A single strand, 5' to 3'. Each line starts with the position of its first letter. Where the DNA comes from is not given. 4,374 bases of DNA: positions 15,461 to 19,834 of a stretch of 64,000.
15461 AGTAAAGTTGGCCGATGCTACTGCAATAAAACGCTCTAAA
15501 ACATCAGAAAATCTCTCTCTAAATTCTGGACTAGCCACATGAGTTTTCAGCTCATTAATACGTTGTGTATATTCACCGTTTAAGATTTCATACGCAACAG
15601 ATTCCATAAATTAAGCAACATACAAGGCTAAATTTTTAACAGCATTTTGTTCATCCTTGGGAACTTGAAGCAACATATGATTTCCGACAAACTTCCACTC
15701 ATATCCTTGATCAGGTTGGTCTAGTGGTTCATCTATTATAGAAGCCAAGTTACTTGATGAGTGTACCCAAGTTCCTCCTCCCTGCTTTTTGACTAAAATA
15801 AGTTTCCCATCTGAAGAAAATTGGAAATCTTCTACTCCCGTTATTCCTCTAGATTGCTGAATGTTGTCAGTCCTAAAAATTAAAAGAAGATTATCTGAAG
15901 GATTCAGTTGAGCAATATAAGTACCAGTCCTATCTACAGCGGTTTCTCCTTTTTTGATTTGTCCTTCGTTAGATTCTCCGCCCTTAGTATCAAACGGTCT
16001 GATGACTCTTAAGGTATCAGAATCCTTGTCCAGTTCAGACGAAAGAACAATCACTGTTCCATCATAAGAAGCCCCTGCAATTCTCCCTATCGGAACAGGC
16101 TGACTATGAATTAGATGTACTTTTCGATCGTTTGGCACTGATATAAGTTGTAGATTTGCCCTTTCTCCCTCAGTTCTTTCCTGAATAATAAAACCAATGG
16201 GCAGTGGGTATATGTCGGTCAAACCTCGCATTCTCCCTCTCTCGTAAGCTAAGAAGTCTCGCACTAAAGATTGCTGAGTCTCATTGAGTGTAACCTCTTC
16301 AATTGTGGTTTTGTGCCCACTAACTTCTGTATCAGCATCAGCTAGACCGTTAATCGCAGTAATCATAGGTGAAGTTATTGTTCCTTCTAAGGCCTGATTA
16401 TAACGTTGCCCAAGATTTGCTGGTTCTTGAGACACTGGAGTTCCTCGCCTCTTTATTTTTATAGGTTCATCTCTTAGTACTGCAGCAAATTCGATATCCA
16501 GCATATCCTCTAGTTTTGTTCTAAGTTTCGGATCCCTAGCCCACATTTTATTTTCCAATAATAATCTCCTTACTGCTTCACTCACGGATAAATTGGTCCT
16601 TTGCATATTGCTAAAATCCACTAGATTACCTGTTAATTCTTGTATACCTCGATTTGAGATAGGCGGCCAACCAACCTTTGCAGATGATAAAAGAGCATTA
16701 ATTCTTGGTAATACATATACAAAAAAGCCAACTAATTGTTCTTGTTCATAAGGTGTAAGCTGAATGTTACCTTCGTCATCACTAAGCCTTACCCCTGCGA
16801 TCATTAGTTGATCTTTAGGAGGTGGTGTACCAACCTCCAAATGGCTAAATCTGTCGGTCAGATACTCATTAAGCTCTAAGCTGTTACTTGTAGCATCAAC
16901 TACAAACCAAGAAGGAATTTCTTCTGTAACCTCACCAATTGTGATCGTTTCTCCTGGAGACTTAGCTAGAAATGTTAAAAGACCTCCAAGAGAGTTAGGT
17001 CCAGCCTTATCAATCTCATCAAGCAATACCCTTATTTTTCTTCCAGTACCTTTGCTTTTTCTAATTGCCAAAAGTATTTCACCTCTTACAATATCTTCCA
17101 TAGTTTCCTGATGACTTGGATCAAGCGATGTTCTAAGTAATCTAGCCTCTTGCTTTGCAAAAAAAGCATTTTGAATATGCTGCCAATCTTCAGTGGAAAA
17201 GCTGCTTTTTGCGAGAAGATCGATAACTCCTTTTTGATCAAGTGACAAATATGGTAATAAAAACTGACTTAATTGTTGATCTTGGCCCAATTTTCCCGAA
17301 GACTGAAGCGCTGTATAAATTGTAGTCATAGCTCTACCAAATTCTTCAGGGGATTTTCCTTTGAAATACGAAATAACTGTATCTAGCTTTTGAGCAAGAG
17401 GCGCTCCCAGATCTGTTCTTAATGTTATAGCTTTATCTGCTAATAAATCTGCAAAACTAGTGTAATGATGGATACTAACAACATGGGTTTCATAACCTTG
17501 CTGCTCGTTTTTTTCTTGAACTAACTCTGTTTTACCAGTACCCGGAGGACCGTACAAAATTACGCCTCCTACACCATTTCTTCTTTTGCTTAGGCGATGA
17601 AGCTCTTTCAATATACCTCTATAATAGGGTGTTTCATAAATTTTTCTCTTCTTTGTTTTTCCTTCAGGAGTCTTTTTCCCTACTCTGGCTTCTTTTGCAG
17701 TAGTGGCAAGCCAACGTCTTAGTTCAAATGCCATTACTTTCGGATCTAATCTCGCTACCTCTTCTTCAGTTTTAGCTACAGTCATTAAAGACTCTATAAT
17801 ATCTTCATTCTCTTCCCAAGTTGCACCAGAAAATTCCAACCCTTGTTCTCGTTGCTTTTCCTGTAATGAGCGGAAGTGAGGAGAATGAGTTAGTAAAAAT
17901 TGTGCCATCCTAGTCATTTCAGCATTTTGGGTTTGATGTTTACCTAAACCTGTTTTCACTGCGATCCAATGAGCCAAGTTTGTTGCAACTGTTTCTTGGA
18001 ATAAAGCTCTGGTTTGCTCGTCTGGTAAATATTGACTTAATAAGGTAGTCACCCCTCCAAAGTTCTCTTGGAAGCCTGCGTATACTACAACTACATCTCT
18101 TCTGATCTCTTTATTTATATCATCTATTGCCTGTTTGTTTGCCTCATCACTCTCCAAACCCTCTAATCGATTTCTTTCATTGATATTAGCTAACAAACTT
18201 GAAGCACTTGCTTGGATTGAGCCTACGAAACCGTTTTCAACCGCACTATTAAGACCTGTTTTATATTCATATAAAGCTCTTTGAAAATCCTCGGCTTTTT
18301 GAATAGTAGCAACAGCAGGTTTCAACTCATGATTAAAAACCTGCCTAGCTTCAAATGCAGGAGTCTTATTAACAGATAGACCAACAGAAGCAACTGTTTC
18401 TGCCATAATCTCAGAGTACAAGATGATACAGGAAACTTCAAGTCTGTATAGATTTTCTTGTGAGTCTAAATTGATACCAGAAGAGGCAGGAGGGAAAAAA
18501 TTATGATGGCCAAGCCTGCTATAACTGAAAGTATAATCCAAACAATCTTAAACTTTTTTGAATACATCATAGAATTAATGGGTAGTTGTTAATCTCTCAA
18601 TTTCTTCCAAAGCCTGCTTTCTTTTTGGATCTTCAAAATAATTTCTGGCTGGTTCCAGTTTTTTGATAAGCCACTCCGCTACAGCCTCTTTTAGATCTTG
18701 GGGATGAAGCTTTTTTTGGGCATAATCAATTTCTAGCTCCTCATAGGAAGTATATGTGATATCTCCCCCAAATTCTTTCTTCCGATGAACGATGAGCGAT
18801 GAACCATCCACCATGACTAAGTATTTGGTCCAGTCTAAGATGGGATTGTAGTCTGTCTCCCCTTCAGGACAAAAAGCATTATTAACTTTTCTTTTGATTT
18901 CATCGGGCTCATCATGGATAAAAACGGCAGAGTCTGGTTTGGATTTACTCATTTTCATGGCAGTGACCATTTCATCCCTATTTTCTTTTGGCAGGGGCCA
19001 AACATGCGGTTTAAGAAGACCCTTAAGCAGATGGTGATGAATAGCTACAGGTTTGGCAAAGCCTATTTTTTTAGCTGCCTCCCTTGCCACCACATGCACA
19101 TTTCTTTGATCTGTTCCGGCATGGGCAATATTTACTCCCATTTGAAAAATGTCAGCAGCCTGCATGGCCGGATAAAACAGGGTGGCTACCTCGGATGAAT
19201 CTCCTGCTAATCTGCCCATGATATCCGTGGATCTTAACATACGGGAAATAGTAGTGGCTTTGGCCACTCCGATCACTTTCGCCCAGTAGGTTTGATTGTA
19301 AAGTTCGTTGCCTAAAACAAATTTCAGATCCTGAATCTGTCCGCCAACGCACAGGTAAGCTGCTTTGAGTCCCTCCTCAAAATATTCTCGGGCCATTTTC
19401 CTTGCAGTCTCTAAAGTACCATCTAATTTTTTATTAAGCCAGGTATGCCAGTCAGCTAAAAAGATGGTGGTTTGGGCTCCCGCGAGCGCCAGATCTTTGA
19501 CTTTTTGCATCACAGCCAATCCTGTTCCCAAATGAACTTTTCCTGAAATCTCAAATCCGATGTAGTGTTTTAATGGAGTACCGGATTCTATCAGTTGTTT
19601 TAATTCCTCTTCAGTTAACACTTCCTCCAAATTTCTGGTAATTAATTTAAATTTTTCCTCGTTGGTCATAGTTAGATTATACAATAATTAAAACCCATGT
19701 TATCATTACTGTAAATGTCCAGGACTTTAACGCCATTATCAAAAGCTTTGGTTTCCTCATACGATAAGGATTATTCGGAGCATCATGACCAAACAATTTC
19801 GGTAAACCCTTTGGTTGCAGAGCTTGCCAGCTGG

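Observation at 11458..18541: Enlarged MoxR-like AAA+ / unknown / transglutaminase-like three-gene cluster between recG and tyrS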

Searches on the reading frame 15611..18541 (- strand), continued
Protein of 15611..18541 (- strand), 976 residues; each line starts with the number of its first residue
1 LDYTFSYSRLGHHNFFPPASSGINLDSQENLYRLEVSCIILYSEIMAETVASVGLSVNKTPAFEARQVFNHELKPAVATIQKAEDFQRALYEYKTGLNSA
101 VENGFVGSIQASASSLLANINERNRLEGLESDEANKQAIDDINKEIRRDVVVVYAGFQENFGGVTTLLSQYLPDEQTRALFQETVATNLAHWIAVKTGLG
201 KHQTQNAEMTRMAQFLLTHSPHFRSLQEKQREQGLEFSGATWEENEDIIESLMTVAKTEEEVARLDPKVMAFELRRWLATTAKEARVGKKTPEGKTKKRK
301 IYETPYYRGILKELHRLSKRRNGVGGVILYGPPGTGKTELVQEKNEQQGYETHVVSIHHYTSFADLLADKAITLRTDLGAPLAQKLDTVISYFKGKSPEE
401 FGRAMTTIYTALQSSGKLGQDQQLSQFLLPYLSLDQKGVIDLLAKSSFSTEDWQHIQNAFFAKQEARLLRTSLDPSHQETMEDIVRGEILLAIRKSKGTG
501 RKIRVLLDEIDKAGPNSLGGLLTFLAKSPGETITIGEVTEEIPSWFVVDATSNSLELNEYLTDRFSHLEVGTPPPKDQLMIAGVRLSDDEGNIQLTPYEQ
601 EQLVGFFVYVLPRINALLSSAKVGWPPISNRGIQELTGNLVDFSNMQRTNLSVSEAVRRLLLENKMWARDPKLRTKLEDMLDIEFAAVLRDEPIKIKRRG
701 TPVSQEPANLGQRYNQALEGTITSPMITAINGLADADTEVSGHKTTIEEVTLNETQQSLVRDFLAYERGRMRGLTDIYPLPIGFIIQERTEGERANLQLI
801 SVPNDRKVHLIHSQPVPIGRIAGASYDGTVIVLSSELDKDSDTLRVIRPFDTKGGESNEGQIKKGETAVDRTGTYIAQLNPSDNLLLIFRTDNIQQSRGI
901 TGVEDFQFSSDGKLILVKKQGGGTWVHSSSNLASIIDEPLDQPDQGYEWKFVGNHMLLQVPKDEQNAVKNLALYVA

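Call 91: search_protein_families(library=pfam, proteins=[L026:18-2612:+, L026:2609-6307:+, L026:6390-8027:-, L026:8059-11019:+, L026:11023-11853:+, L026:11857-14724:+, L026:15951-18098:+, L025:12003-15305:+, L025:11101-11979:+], max_evalue=0.001)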
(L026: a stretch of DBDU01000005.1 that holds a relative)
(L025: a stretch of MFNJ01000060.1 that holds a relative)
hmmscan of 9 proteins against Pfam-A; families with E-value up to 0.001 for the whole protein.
L026:18-2612:+ (864 aa): 5 families
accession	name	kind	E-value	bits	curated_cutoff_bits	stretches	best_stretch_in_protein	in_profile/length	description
PF00562.33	RNA_pol_Rpb2_6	-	1.3e-118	396.8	23.4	1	300-708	2-373/373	RNA polymerase Rpb2, domain 6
PF04560.25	RNA_pol_Rpb2_7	-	3.1e-21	76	32.1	1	710-781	1-82/87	RNA polymerase Rpb2, domain 7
PF04565.21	RNA_pol_Rpb2_3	-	1.8e-20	73.3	21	1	92-159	2-68/68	RNA polymerase Rpb2, domain 3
PF10385.14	RNA_pol_Rpb2_45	-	1.5e-15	57.4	28.2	1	169-237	1-65/66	RNA polymerase beta subunit external 1 domain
PF04561.19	RNA_pol_Rpb2_2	-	5.3e-06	26.7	21.7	1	2-30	162-190/190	RNA polymerase Rpb2, domain 2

L026:2609-6307:+ (1232 aa): 5 families
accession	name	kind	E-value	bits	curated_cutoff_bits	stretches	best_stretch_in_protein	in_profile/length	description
PF04997.17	RNA_pol_Rpb1_1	-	3.6e-73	247.1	39.7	1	7-425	4-312/312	RNA polymerase Rpb1, domain 1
PF04998.22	RNA_pol_Rpb1_5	-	1.9e-51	175.5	28.5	1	825-1174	1-260/267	RNA polymerase Rpb1, domain 5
PF00623.25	RNA_pol_Rpb1_2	-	7e-39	134.2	25.3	1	427-568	1-165/166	RNA polymerase Rpb1, domain 2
PF04983.23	RNA_pol_Rpb1_3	-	6.6e-16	59.1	28.9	1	572-717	1-162/162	RNA polymerase Rpb1, domain 3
PF05000.22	RNA_pol_Rpb1_4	-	2.8e-06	27.6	24.8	1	760-816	15-85/107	RNA polymerase Rpb1, domain 4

L026:6390-8027:- (545 aa): 0 families

L026:8059-11019:+ (986 aa): 1 family
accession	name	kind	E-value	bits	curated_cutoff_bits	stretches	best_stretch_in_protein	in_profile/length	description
PF07728.20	AAA_5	-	1.8e-05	25.2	22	0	494-539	50-95/139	AAA domain (dynein-related subfamily)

L026:11023-11853:+ (276 aa): 0 families

L026:11857-14724:+ (955 aa): 1 family
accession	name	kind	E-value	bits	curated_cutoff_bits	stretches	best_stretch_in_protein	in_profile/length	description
PF01841.26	Transglut_core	-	4.4e-15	56.3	23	1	517-629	11-108/108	Transglutaminase-like superfamily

L026:15951-18098:+ (715 aa): 7 families
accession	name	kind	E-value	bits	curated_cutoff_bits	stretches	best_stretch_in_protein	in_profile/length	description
PF00009.33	GTP_EFTU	-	7.5e-66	221.7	26.5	1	18-300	2-188/188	Elongation factor Tu GTP binding domain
PF03764.24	EFG_IV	-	6.7e-46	155.4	24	1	497-615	1-120/121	Elongation factor G, domain IV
PF14492.12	EFG_III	-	6.9e-33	113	27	1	422-495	1-74/75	Elongation Factor G, domain III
PF00679.30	EFG_C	-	3.8e-27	94.6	27.9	1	619-703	2-87/89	Elongation factor G C-terminus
PF22042.2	EF-G_D2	-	1.1e-21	77.2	27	1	327-410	1-83/84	Elongation factor G domain 2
PF03144.31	GTP_EFTU_D2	-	3.3e-18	66.3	30.3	1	342-409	1-73/73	Elongation factor Tu domain 2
PF16658.11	RF3_C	-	2.8e-06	27.6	40.1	1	430-509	14-93/132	Class II release factor RF3, C-terminal domain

L025:12003-15305:+ (1100 aa): 1 family
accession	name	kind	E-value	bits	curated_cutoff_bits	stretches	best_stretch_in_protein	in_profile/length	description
PF01841.26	Transglut_core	-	2e-14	54.2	23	1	670-778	13-108/108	Transglutaminase-like superfamily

L025:11101-11979:+ (292 aa): 0 families

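Call 95: search_protein_families(library=phrogs, proteins=[window:15611-18409:-], max_evalue=0.01)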
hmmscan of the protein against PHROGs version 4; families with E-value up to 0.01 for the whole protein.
window:15611-18409:- (932 aa): 3 families
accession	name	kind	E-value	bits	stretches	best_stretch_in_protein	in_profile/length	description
phrog_249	-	moron, auxiliary metabolic gene and host takeover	0.0023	18.3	1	170-323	74-170/380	porphyrin biosynthesis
phrog_11838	-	DNA, RNA and nucleotide metabolism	0.0075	16.5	0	278-308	38-68/420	clamp loader of DNA polymerase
phrog_14322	-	unknown function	0.0081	16.5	0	284-313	230-259/398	-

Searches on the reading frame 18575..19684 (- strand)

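Call 63: search_protein_families(library=pfam, proteins=[window:18575-19684:-], max_evalue=0.00001)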
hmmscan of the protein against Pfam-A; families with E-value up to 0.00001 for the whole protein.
window:18575-19684:- (369 aa): 1 family
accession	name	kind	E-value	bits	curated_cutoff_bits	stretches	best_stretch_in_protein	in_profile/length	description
PF00579.31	tRNA-synt_1b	-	4.3e-42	144.9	21.1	1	36-343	4-291/292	tRNA synthetases class I (W and Y)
